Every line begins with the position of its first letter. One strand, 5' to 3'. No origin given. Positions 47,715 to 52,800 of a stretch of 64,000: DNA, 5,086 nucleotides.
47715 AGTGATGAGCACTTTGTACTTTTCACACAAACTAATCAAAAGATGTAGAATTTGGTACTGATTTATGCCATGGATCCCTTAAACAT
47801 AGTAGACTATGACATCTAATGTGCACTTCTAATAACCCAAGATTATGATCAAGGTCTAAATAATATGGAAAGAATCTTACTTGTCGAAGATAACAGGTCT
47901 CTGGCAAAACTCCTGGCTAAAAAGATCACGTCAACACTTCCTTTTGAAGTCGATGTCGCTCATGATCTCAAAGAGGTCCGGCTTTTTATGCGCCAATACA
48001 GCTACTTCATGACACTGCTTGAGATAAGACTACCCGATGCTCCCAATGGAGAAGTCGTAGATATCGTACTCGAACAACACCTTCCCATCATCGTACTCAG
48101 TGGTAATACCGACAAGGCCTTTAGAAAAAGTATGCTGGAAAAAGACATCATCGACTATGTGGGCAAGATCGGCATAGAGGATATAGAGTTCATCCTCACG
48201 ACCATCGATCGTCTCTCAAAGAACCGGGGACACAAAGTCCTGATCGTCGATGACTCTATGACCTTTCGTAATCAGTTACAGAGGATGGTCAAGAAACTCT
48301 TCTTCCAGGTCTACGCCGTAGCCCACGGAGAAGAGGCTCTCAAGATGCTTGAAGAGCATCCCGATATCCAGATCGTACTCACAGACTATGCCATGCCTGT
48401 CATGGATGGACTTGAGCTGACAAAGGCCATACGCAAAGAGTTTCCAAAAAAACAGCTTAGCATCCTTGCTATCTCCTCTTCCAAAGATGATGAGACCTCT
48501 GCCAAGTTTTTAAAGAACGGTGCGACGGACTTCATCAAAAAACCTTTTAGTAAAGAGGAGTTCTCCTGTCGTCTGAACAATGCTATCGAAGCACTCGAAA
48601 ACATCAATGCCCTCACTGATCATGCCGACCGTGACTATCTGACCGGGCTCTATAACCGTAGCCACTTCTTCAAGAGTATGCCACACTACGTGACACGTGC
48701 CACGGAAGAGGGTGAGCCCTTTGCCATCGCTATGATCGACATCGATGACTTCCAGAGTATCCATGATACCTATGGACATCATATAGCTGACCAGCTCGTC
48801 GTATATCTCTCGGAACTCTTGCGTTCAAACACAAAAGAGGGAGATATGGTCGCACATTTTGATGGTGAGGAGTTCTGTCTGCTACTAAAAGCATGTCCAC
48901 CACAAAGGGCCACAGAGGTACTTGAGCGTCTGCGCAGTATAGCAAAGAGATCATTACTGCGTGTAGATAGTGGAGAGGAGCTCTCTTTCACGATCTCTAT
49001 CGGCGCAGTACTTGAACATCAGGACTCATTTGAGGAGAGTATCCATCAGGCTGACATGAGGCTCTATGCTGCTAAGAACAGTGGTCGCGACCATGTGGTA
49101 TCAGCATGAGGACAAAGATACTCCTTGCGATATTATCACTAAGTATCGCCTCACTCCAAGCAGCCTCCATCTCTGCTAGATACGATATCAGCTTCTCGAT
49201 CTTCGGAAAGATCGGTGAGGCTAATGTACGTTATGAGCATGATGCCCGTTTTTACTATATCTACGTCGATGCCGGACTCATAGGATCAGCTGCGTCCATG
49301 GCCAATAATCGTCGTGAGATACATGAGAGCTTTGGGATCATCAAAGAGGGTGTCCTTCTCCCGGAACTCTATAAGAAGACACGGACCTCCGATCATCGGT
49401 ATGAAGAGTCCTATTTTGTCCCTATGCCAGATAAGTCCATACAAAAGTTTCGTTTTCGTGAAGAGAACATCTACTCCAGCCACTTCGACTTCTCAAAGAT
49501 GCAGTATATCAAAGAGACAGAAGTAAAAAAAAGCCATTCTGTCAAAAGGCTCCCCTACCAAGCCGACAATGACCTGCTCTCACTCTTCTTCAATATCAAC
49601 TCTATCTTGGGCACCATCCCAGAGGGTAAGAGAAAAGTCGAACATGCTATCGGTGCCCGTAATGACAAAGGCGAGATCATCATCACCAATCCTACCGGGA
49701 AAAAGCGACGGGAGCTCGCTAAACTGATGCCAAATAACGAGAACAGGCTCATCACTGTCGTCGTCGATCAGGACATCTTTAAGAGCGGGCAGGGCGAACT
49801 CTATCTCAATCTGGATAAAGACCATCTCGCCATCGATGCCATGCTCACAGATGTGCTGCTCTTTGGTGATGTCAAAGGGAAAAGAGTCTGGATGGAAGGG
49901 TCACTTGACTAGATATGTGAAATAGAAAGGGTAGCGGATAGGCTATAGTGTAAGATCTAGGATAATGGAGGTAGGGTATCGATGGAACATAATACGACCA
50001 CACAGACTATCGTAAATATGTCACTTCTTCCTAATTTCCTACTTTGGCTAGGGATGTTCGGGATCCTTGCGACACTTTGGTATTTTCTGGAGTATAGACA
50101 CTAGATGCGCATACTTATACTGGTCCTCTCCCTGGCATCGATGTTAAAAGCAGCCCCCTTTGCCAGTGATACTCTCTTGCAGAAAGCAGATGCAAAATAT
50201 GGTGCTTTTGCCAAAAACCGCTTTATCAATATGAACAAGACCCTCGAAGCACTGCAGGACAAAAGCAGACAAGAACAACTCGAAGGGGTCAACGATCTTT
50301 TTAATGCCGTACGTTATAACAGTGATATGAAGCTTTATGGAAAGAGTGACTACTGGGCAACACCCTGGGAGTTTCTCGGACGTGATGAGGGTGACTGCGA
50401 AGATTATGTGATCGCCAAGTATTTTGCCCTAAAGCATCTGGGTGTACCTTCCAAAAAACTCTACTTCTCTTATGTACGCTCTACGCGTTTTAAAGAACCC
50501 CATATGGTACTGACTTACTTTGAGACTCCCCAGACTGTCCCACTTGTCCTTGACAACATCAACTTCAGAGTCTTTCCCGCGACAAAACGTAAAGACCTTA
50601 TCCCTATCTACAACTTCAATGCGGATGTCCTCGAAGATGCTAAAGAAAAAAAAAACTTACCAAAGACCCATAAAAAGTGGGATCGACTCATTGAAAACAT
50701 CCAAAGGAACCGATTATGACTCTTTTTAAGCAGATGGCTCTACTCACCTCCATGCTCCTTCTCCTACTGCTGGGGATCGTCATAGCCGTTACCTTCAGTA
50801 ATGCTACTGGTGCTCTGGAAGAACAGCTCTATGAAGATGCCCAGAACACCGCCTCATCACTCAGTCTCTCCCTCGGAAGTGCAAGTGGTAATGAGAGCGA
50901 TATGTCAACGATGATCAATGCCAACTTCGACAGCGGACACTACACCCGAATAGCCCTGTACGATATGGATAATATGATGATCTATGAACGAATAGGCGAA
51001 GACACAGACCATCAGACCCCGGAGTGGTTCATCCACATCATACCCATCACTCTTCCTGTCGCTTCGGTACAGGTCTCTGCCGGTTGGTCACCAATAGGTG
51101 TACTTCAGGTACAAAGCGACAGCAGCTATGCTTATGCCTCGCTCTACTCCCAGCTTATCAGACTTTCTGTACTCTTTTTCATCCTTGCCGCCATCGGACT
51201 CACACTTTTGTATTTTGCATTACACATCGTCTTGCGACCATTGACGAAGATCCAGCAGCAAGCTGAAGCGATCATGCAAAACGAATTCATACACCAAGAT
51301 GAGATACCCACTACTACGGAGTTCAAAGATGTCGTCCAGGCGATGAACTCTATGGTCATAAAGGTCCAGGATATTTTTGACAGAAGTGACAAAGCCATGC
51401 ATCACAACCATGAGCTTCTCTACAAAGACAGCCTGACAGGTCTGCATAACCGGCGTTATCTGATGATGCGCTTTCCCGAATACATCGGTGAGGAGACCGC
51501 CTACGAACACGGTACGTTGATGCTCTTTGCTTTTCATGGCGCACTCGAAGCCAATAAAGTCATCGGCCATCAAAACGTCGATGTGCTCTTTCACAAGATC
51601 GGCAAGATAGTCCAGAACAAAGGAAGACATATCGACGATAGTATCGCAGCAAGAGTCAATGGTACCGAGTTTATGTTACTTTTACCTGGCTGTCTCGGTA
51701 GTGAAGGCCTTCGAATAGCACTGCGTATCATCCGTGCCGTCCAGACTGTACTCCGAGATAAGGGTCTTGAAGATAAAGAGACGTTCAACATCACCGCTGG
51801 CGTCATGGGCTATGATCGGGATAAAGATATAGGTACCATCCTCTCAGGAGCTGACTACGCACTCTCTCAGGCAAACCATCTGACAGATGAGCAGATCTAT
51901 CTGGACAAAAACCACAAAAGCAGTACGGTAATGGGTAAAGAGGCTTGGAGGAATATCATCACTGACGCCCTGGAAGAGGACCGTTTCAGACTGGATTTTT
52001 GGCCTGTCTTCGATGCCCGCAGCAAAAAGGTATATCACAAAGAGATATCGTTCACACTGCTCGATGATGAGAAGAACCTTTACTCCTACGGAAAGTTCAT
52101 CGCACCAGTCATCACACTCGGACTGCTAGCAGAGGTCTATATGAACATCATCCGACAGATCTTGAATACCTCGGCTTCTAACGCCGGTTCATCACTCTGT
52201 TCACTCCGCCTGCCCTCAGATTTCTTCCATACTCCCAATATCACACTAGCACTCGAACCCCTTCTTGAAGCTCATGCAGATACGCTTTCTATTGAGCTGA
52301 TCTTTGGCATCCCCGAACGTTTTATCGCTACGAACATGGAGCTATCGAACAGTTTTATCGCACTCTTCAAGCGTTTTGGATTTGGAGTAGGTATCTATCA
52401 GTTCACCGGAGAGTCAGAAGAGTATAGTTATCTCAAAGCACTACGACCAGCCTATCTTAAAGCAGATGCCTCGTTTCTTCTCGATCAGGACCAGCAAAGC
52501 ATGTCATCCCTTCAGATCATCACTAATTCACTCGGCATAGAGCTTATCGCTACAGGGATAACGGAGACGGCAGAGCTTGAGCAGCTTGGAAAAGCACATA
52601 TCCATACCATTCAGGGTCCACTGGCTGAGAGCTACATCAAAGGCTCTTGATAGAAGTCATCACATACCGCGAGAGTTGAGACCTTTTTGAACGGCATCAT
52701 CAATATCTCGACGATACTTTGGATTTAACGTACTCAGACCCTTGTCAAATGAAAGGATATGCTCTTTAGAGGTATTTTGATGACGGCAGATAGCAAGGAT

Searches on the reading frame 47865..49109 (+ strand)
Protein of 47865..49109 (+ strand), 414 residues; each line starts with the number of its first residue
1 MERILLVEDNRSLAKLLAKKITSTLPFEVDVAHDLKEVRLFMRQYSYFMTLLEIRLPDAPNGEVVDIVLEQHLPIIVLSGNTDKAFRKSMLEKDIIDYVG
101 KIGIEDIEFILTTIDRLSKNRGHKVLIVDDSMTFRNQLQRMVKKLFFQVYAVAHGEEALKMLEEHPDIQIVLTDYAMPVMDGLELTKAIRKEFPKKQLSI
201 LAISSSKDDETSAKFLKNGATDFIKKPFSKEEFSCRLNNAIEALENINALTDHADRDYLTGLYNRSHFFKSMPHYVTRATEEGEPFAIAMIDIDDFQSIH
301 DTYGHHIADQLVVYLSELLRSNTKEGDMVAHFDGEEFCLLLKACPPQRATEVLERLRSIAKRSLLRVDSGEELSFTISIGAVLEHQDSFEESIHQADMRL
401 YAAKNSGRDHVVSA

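Call 15: search_protein_families(library=pfam, proteins=[window:47865-49109:+], max_evalue=0.00001)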
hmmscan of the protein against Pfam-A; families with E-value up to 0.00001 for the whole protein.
window:47865-49109:+ (414 aa): 2 families
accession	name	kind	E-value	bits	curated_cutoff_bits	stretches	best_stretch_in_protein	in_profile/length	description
PF00990.26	GGDEF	-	3.6e-38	131.3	23.8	1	254-409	1-160/161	Diguanylate cyclase, GGDEF domain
PF00072.30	Response_reg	-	1.7e-34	118.7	30.2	2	125-233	1-106/111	Response regulator receiver domain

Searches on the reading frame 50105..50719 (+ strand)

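Call 15: search_protein_families(library=pfam, proteins=[window:50105-50719:+], max_evalue=0.00001)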
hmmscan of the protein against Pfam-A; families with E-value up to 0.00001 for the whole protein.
window:50105-50719:+ (204 aa): 1 family
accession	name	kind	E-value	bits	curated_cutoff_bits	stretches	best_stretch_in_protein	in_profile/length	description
PF06035.17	Peptidase_C93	-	1.6e-15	57.7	27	1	49-158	32-134/162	Bacterial transglutaminase-like cysteine proteinase BTLCP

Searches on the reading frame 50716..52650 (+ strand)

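Call 16: search_protein_families(library=pfam, proteins=[window:50716-52650:+], max_evalue=0.00001)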
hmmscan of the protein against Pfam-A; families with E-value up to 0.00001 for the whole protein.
window:50716-52650:+ (644 aa): 3 families
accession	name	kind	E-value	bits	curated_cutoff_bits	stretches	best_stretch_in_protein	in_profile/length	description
PF16448.10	LapD_MoxY_N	-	1.6e-30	106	25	1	24-144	2-124/124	LapD/MoxY periplasmic domain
PF00563.25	EAL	-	6.6e-28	98.1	31.3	1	413-636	2-232/236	EAL domain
PF00990.26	GGDEF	-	1.4e-18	67.6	23.8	1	237-388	3-156/161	Diguanylate cyclase, GGDEF domain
